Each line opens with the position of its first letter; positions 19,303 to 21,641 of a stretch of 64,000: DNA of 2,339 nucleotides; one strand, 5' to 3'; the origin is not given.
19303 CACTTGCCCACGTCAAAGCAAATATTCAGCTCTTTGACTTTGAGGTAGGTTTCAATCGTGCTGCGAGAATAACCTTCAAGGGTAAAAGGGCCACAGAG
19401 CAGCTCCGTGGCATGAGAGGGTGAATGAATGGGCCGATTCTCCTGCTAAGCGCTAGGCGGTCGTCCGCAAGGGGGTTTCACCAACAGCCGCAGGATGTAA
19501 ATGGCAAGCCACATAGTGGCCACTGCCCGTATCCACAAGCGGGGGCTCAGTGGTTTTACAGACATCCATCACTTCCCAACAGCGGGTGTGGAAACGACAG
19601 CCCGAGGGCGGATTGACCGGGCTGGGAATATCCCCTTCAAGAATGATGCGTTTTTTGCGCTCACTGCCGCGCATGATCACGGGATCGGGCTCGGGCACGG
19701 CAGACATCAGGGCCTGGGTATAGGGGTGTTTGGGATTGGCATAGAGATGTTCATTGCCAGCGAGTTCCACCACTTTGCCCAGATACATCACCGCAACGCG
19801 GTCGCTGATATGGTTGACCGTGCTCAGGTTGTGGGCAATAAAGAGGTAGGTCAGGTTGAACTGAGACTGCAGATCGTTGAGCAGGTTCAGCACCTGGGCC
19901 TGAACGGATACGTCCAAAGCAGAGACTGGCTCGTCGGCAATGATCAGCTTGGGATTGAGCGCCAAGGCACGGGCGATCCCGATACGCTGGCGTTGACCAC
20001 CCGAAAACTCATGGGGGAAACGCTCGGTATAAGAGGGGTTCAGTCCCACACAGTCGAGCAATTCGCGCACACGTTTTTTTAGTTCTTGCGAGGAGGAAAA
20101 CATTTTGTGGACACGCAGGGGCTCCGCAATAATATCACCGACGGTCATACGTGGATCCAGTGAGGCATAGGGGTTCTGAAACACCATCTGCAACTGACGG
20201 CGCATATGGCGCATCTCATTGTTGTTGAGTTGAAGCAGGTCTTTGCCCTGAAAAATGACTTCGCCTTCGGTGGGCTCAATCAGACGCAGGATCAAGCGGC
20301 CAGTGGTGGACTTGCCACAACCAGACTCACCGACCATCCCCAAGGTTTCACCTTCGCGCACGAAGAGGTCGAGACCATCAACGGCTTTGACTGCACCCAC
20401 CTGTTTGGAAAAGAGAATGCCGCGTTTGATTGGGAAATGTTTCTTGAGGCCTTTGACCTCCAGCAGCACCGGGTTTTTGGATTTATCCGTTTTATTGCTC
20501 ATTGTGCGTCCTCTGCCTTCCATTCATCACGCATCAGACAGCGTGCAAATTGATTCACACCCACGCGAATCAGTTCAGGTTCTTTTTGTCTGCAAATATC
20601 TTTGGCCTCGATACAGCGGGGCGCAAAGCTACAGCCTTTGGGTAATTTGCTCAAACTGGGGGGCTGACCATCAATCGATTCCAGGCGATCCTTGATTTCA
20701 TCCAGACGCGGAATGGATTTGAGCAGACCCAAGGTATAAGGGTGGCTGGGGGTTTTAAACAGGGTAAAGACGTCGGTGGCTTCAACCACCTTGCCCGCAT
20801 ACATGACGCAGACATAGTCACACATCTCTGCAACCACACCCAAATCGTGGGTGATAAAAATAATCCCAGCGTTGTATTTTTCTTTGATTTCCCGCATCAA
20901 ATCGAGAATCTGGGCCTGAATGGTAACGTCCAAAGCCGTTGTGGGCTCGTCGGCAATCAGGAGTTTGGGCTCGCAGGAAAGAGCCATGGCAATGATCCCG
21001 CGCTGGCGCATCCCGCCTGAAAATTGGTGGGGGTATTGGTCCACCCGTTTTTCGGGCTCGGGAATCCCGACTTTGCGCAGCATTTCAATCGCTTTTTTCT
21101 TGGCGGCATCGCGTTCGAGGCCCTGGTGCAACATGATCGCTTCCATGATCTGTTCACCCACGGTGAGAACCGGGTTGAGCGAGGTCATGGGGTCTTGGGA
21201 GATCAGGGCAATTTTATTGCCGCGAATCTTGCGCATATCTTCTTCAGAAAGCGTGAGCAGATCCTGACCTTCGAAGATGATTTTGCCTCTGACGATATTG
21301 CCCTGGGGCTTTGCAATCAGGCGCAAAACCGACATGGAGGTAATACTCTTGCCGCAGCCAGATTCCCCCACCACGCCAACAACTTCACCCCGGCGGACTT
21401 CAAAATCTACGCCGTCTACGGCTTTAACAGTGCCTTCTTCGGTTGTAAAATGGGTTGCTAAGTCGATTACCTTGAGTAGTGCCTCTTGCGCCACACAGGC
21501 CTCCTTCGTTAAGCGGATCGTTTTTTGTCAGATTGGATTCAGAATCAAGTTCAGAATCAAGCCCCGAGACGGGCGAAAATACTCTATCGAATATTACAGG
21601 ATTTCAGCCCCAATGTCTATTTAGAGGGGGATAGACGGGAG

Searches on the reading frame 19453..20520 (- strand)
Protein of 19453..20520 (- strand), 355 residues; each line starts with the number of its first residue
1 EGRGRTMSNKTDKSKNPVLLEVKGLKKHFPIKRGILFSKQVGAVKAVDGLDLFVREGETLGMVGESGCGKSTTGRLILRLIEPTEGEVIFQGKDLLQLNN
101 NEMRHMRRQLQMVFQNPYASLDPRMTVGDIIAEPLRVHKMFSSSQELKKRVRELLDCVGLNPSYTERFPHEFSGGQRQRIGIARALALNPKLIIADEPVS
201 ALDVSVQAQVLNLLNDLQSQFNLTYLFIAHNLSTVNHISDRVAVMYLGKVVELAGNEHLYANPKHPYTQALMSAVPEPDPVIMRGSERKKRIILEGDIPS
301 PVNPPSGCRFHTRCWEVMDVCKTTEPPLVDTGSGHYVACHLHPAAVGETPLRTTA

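Call 62: search_protein_families(library=pfam, proteins=[window:19453-20520:-], max_evalue=0.000001)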
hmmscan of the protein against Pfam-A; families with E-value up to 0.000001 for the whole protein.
window:19453-20520:- (355 aa): 2 families
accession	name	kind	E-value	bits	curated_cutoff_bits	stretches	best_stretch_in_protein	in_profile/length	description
PF00005.33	ABC_tran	-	1.7e-33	116.6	25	1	48-199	2-136/137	ABC transporter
PF08352.17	oligo_HPY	-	2.6e-16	60.2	27.1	1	251-321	1-65/65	Oligopeptide/dipeptide transporter, C-terminal region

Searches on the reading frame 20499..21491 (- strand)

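Call 62: search_protein_families(library=pfam, proteins=[window:20499-21491:-], max_evalue=0.000001)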
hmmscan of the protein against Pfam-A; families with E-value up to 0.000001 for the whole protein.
window:20499-21491:- (330 aa): 3 families
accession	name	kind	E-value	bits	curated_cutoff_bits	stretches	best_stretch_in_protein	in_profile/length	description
PF00005.33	ABC_tran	-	4.9e-29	102.1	25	1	26-185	2-137/137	ABC transporter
PF08352.17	oligo_HPY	-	2.7e-20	72.9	27.1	1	236-300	1-65/65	Oligopeptide/dipeptide transporter, C-terminal region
PF13304.12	AAA_21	-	6e-09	36.8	27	1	141-220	222-303/304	AAA domain, putative AbiEii toxin, Type IV TA system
